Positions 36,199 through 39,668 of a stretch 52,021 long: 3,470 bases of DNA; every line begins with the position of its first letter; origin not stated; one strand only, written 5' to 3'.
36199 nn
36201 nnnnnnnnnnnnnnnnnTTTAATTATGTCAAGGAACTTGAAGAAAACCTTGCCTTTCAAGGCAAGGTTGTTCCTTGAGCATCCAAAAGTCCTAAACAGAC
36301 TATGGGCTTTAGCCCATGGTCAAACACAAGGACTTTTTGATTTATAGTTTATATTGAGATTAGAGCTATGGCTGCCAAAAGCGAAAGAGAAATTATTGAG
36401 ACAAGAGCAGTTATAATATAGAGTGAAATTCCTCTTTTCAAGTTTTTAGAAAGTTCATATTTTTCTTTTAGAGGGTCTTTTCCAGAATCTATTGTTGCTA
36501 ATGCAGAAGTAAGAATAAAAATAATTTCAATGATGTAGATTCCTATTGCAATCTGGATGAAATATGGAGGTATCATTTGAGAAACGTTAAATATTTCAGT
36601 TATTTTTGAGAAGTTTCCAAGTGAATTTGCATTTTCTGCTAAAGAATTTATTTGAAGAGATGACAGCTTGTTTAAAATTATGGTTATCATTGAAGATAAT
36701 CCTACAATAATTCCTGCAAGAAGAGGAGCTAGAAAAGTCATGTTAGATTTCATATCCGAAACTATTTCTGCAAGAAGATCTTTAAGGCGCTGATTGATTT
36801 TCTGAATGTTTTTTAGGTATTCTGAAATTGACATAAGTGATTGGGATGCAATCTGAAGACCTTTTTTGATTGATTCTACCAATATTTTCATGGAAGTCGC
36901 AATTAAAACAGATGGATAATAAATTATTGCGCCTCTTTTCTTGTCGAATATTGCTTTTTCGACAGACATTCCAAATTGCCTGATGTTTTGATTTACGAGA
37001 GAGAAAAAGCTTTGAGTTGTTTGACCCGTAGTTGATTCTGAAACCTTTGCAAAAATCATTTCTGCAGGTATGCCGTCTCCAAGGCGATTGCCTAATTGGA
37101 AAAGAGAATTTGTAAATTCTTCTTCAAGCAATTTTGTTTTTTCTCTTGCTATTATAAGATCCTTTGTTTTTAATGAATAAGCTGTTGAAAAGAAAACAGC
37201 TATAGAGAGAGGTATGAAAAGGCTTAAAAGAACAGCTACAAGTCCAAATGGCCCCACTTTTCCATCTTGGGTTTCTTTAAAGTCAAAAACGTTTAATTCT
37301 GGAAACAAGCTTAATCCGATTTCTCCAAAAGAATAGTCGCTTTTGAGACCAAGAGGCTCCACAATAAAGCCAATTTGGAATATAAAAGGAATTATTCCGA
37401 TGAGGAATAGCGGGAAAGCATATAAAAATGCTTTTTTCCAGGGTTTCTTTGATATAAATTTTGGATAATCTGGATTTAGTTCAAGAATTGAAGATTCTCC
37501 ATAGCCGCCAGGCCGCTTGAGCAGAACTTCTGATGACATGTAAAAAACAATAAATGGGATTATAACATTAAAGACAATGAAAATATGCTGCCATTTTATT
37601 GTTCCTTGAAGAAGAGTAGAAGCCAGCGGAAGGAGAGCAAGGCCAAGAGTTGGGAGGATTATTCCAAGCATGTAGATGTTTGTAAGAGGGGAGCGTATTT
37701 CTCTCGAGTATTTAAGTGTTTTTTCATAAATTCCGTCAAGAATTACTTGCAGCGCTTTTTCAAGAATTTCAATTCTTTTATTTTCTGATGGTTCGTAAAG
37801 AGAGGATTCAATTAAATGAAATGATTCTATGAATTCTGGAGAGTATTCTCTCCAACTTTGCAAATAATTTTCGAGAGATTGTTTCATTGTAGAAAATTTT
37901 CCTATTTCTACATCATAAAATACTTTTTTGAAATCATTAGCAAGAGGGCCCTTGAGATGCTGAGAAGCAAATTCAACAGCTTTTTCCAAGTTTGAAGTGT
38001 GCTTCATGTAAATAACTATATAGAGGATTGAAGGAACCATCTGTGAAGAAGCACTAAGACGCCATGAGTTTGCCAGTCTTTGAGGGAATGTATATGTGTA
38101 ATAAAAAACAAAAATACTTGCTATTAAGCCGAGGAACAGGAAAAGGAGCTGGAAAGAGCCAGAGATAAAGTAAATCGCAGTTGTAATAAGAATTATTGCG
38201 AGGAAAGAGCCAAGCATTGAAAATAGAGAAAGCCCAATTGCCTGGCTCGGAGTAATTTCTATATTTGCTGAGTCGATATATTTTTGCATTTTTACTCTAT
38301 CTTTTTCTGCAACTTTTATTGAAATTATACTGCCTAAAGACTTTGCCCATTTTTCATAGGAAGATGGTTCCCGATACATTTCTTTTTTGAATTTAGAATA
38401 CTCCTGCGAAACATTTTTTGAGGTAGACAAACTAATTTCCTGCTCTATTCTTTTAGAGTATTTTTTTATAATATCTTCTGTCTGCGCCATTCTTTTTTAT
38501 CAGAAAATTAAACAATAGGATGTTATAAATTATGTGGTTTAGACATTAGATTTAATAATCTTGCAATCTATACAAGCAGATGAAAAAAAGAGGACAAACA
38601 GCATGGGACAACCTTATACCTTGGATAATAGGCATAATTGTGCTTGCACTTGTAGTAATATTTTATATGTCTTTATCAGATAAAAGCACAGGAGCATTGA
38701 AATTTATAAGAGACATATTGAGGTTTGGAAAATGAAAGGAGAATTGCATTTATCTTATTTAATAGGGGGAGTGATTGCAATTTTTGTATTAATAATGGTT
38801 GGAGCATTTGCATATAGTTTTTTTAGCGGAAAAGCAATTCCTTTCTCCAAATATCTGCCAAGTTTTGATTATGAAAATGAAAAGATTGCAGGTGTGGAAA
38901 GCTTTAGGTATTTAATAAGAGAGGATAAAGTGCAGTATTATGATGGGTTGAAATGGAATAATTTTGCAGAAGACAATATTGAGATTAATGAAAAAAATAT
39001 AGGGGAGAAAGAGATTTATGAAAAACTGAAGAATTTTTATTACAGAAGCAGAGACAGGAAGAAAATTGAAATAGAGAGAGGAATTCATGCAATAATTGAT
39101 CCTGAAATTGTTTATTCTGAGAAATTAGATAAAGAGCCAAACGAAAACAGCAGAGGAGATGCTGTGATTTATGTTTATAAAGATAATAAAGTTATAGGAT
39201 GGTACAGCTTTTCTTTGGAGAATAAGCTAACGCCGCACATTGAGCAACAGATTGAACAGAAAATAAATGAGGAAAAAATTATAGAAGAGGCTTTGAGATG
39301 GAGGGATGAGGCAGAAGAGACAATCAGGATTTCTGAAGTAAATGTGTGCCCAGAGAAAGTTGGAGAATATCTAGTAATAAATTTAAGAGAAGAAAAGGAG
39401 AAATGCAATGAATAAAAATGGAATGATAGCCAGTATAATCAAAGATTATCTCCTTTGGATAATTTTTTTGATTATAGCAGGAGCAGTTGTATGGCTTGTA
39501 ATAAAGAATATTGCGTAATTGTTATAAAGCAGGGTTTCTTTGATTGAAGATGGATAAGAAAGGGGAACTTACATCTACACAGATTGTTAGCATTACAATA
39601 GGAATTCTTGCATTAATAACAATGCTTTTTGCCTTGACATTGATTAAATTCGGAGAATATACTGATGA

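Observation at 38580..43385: Ten-gene translationally coupled operon in which every product starts with a class III (prepilin-like) signal peptide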

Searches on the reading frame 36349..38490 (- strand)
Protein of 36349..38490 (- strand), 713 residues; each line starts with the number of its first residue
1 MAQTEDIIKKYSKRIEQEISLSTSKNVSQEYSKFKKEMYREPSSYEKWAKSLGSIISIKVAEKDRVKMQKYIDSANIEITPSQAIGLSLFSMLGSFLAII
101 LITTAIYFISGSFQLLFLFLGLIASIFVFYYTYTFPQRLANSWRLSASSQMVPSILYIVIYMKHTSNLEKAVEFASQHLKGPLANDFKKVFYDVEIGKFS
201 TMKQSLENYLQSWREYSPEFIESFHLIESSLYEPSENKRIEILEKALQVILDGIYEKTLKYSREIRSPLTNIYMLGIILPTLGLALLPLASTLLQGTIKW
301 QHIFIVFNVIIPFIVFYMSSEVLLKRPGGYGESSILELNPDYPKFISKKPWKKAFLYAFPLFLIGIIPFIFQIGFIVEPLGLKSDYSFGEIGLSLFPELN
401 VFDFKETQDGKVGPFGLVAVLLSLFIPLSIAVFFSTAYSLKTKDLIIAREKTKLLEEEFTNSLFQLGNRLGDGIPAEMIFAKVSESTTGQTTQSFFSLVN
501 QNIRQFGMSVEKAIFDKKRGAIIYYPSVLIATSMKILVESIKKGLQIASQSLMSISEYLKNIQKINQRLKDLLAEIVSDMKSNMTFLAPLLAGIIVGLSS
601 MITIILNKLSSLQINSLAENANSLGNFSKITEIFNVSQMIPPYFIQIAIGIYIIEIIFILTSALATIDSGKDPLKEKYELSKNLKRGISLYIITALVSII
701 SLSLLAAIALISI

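Call 5: search_protein_families(library=pfam, proteins=[window:36349-38490:-], max_evalue=0.001)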
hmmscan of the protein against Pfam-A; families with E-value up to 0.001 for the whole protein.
window:36349-38490:- (713 aa): 1 family
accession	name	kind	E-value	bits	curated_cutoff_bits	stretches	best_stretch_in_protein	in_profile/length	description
PF09843.14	DUF2070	-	0.00078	18.3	30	1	69-166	56-149/561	Predicted membrane protein (DUF2070)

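Call 29: search_solved_structures(query=window:36349-38490:-, max_evalue=10)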
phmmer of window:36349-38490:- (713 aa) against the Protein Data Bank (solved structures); distinct sequences matched with E-value up to 10: 2.
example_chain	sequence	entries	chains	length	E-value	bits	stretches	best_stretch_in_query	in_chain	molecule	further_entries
9s7t_B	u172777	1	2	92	0.19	13.5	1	239-295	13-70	DBS5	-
6wvs_A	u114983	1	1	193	4.8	8.9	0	529-579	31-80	DeNovoTIM15 hyperstable de novo TIM barrel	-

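Call 32: search_solved_structures(query=A2, max_evalue=10, show_alignments=2)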
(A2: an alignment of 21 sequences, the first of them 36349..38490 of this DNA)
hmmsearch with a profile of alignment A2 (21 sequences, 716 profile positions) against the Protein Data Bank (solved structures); distinct sequences matched with E-value up to 10: 1.
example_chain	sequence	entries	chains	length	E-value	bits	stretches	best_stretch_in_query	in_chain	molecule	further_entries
9qlv_A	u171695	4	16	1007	0.2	13.2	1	345-400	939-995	Disease resistance protein ADR2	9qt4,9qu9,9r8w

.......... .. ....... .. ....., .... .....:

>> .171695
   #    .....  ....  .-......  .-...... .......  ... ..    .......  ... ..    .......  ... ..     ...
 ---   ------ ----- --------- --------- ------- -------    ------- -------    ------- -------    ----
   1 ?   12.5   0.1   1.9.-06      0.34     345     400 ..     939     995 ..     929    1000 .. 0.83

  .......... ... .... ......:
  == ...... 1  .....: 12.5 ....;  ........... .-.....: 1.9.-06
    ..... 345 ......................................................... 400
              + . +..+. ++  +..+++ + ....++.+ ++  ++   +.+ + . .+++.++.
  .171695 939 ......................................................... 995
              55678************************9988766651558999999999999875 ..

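Call 33: search_protein_families(library=pfam, alignment_id=A2, max_evalue=10)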
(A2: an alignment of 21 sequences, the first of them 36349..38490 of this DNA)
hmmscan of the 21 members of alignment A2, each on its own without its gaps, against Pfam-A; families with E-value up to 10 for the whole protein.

A. member 1, window:36349-38490:- (713 aa): 3 families
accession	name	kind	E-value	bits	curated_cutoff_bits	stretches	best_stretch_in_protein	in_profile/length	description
PF09843.14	DUF2070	-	0.00078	18.3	30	1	69-166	56-149/561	Predicted membrane protein (DUF2070)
PF20990.2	DUF2207_C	-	1.9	8.6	33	1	224-325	91-191/247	Predicted membrane protein (DUF2207) C-terminal domain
PF15179.11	Myc_target_1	-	5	7.5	31.1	1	618-661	2-43/193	Myc target protein 1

B. families by the number of members that match (of 21 scanned): 31 families (the first 25 are shown)
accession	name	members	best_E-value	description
PF20990.2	DUF2207_C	15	0.0039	Predicted membrane protein (DUF2207) C-terminal domain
PF00482.28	T2SSF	5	0.0011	Type II secretion system (T2SS), protein F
PF04513.17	Baculo_PEP_C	5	0.0038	Baculovirus polyhedron envelope protein, PEP, C terminus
PF09843.14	DUF2070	4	0.00078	Predicted membrane protein (DUF2070)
PF24531.2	ANC1_spectrin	3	0.064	Nuclear anchorage protein 1, spectrin repeat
PF03885.18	DUF327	2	0.065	Protein of unknown function (DUF327)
PF06398.17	Pex24p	2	0.068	Integral peroxisomal membrane peroxin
PF00487.30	FA_desaturase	2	0.11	Fatty acid desaturase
PF13903.11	Claudin_2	2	1.7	PMP-22/EMP/MP20/Claudin tight junction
PF12420.13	DUF3671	1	0.0015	Fam-L, Fam-M like protein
PF01534.23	Frizzled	1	0.019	Frizzled/Smoothened family membrane region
PF10166.14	DUF2368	1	0.059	Uncharacterised conserved protein (DUF2368)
PF20237.3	DUF6594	1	0.082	Family of unknown function (DUF6594)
PF14159.11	CAAD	1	0.14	CAAD domains of cyanobacterial aminoacyl-tRNA synthetase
PF04803.17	Cor1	1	0.16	Cor1/Xlr/Xmr conserved region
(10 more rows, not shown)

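Call 47: search_protein_representatives(protein=window:36349-38490:-)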
Query: 713 residues. Proteins with E-value up to 0.001 (for the whole library): 1040; up to 1e-10: 749; up to 1e-30: 383. The best 150 are listed.
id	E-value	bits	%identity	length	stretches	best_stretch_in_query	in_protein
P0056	4.5e-244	828.4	55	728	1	4-710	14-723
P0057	6.0e-173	593.4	44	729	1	5-706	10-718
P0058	3.6e-165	567.7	42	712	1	3-707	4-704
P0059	5.0e-163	560.6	42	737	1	4-705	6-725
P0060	4.4e-157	541.0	40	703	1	13-707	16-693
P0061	2.8e-152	525.1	67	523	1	334-710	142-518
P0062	1.3e-150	519.6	41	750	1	5-706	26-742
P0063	1.2e-146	506.4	57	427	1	286-710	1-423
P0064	2.6e-145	502.1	41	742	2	411-708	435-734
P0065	1.4e-142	493.1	40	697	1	27-708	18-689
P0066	2.2e-139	482.5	41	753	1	1-707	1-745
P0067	8.9e-135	467.3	39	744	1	4-712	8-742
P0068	2.1e-134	466.0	52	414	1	7-406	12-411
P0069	1.7e-133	463.0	39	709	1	28-710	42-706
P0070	2.8e-133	462.4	35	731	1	26-713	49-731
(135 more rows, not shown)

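Call 49: search_protein_families(library=pfam, alignment_id=A4, max_evalue=1)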
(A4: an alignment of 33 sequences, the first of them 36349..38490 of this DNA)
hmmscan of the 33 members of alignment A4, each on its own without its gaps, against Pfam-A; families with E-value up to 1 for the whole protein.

A. member 1, window:36349-38490:- (713 aa): 1 family
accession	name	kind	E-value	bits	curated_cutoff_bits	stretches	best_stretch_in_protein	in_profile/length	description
PF09843.14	DUF2070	-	0.00078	18.3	30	1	69-166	56-149/561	Predicted membrane protein (DUF2070)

B. families by the number of members that match (of 33 scanned): 38 families (the first 25 are shown)
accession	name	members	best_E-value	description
PF00482.28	T2SSF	14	3.2e-10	Type II secretion system (T2SS), protein F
PF20990.2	DUF2207_C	6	4.8e-05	Predicted membrane protein (DUF2207) C-terminal domain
PF12644.12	DUF3782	3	0.00037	Protein of unknown function (DUF3782)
PF03885.18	DUF327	3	0.059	Protein of unknown function (DUF327)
PF20237.3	DUF6594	2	0.0067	Family of unknown function (DUF6594)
PF09843.14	DUF2070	1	0.00078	Predicted membrane protein (DUF2070)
PF22271.1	DUF6955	1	0.0036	Family of unknown function (DUF6955)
PF20572.3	DUF6781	1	0.0065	Family of unknown function (DUF6781)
PF09548.15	Spore_III_AB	1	0.011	Stage III sporulation protein AB (spore_III_AB)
PF23818.1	Phage_tail_terminator_7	1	0.015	Bacteriophage Tail Tube Terminator Protein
PF08320.17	PIG-X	1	0.016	PIG-X / PBN1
PF00487.30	FA_desaturase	1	0.025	Fatty acid desaturase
PF24563.1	KH_Mug60-KHD4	1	0.032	Mug60/KHD4 KH type I domain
PF10142.15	PhoPQ_related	1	0.048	PhoPQ-activated pathogenicity-related protein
PF08926.16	DUF1908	1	0.053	Domain of unknown function (DUF1908)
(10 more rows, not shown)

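Call 50: search_solved_structures(query=A4, max_evalue=10, show_alignments=3)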
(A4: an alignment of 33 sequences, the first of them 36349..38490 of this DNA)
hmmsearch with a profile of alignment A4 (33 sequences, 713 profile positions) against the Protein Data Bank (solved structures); distinct sequences matched with E-value up to 10: 7.
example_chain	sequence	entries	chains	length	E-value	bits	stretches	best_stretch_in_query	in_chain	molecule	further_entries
2q6a_A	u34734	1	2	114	0.66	11.1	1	366-438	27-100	Potassium channel protein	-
2vmb_A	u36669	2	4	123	0.69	11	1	461-510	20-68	GENERAL SECRETION PATHWAY PROTEIN F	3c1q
2vma_A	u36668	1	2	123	0.7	11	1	461-510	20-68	GENERAL SECRETION PATHWAY PROTEIN F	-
3t2m_A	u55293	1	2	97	0.72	11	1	366-438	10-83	Potassium channel protein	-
3e83_A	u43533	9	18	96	0.72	11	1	366-438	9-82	Potassium channel protein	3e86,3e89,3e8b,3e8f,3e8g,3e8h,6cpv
9uan_B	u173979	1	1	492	1.8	9.6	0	188-218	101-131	miniGq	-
5hhe_D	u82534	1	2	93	6.2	7.9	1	5-63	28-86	Beclin-1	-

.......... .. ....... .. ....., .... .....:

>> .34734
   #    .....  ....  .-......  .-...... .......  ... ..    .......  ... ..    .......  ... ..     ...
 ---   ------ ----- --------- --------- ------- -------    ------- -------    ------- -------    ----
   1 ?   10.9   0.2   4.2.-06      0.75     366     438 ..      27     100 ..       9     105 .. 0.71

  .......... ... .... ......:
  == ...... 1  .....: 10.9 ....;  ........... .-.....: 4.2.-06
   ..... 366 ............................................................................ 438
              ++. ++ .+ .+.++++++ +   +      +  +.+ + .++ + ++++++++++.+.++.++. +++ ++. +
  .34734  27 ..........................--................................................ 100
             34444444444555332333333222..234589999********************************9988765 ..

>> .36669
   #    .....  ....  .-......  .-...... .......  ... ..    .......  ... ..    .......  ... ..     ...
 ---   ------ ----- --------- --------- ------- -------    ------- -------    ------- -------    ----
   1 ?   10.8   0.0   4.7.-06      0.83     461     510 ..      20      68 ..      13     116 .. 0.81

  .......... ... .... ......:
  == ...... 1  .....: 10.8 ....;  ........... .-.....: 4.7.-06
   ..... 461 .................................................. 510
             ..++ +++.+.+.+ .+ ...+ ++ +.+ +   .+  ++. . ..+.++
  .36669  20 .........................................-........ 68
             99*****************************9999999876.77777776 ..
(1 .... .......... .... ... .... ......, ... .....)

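Call 66: search_protein_families(library=ncbifam, proteins=[window:36349-38490:-], max_evalue=0.01)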
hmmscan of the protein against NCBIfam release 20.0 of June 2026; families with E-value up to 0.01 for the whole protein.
window:36349-38490:- (713 aa): 0 families

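Call 70: find_homologous_proteins(query=A4, max_evalue=0.00001)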
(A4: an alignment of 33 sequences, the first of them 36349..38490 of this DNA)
Query A4 (33 sequences) (713 aa, profile of the alignment): 3440 proteins with E <= 0.00001 among 8000 candidates; the best 120 are listed.
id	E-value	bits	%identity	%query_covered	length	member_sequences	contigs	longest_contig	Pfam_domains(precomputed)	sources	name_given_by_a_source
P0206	6.5e-253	859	43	99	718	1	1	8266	-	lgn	-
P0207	3.6e-251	853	43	99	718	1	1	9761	-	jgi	-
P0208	3.9e-251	853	40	99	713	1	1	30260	-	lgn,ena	-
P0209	9.5e-251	852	40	100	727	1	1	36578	-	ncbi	-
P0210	2.8e-250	850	43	99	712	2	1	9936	-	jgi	-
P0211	3.4e-250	850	43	99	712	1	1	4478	-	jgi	-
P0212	3.9e-250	850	40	99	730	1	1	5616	-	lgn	-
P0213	4.2e-250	850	43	99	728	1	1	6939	-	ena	-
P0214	4.3e-250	850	41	99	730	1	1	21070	-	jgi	-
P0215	4.8e-250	850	41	99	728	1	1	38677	-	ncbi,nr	ncbi:hypothetical protein GOV06_05140 [Candidatus Woesearchaeota archaeon]|nr:hypothetical protein [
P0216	5.8e-250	849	42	98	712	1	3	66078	-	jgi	-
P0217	6.0e-250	849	41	100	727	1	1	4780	-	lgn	-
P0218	1.0e-249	849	41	99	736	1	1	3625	-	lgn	-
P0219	1.4e-249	848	40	99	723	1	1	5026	-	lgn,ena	-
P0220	1.5e-249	848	39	99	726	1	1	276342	-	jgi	-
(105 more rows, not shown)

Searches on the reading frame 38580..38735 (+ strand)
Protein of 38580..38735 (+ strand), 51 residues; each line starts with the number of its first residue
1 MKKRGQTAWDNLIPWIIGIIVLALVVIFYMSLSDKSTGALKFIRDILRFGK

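Call 4: search_protein_families(library=pfam, proteins=[window:38580-38735:+], max_evalue=1)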
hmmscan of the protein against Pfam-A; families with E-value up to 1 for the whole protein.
window:38580-38735:+ (51 aa): 1 family
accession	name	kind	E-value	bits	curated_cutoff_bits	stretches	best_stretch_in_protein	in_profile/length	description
PF12669.12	FeoB_associated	-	0.27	11.9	27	1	15-37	3-26/44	FeoB-associated Cys-rich membrane protein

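Call 6: search_protein_families(library=ncbifam, proteins=[window:38580-38735:+], max_evalue=1)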
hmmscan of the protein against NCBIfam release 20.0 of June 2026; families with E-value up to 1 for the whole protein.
window:38580-38735:+ (51 aa): 0 families

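Call 82: search_protein_families(library=pfam, alignment_id=A6, max_evalue=0.1)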
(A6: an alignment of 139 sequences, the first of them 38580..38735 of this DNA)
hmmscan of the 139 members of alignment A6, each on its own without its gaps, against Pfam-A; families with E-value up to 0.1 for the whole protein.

A. member 1, window:38580-38735:+ (51 aa): 0 families

B. families by the number of members that match (of 139 scanned): 70 families (the first 25 are shown)
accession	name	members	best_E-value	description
PF20403.5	DUF6693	2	0.021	Family of unknown function (DUF6693)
PF23489.1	V-ATPase_su_f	2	0.023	V-type proton ATPase subunit f-like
PF10875.13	DUF2670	2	0.035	Protein of unknown function (DUF2670)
PF04584.19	Pox_A28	1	0.0025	Poxvirus A28 family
PF25487.1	ETR1_N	1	0.0032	Ethylene receptor 1-like, N-terminal domain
PF06711.16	DUF1198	1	0.0064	Protein of unknown function (DUF1198)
PF03660.19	PHF5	1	0.0083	PHF5-like protein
PF18949.5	DUF5693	1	0.012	Family of unknown function (DUF5693)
PF00724.26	Oxidored_FMN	1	0.012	NADH:flavin oxidoreductase / NADH oxidase family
PF22270.1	MlrA_helical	1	0.012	Transcriptional regulator MlrA, helical domain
PF19893.4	DUF6366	1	0.013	Family of unknown function (DUF6366)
PF21844.1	DUF6903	1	0.013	Family of unknown function (DUF6903)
PF23590.1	NOT1_connector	1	0.014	CCR4-NOT transcription complex subunit 1, NOT1_connector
PF03729.18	DUF308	1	0.015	Short repeat of unknown function (DUF308)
PF13121.11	DUF3976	1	0.015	Domain of unknown function (DUF3976)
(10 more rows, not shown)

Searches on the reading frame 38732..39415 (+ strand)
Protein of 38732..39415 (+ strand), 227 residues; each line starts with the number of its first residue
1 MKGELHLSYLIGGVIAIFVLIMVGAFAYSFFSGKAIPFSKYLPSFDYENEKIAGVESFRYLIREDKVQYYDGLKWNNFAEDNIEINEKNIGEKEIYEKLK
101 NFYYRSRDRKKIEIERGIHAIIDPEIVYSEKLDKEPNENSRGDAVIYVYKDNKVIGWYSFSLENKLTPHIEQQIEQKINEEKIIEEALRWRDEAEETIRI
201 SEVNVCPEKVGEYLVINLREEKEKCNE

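Call 4: search_protein_families(library=pfam, proteins=[window:38732-39415:+], max_evalue=1)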
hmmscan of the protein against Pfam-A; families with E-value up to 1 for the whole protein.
window:38732-39415:+ (227 aa): 3 families
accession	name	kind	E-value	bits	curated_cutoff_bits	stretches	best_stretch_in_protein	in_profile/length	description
PF10946.13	DUF2625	-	0.058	12.9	27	1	44-89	133-178/207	Protein of unknown function DUF2625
PF14112.11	DUF4284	-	0.33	12.2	27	1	40-115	16-79/121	Immunity protein 22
PF25471.1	TM_PetC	-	0.81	10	37.1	0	7-31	13-37/48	Iron-sulfur subunit PetC transmembrane anchor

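Call 6: search_protein_families(library=ncbifam, proteins=[window:38732-39415:+], max_evalue=1)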
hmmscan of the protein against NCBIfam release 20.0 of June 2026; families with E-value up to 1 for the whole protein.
window:38732-39415:+ (227 aa): 0 families

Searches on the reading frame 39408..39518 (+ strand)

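Call 4: search_protein_families(library=pfam, proteins=[window:39408-39518:+], max_evalue=1)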
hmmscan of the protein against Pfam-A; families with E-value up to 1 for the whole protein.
window:39408-39518:+ (36 aa): 1 family
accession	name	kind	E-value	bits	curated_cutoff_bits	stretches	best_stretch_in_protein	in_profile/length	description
PF19139.5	DUF5822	-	0.24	11.7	25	1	20-32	14-26/38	Family of unknown function (DUF5822)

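Call 6: search_protein_families(library=ncbifam, proteins=[window:39408-39518:+], max_evalue=1)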
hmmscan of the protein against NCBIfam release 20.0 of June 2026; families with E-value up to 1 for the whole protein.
window:39408-39518:+ (36 aa): 0 families
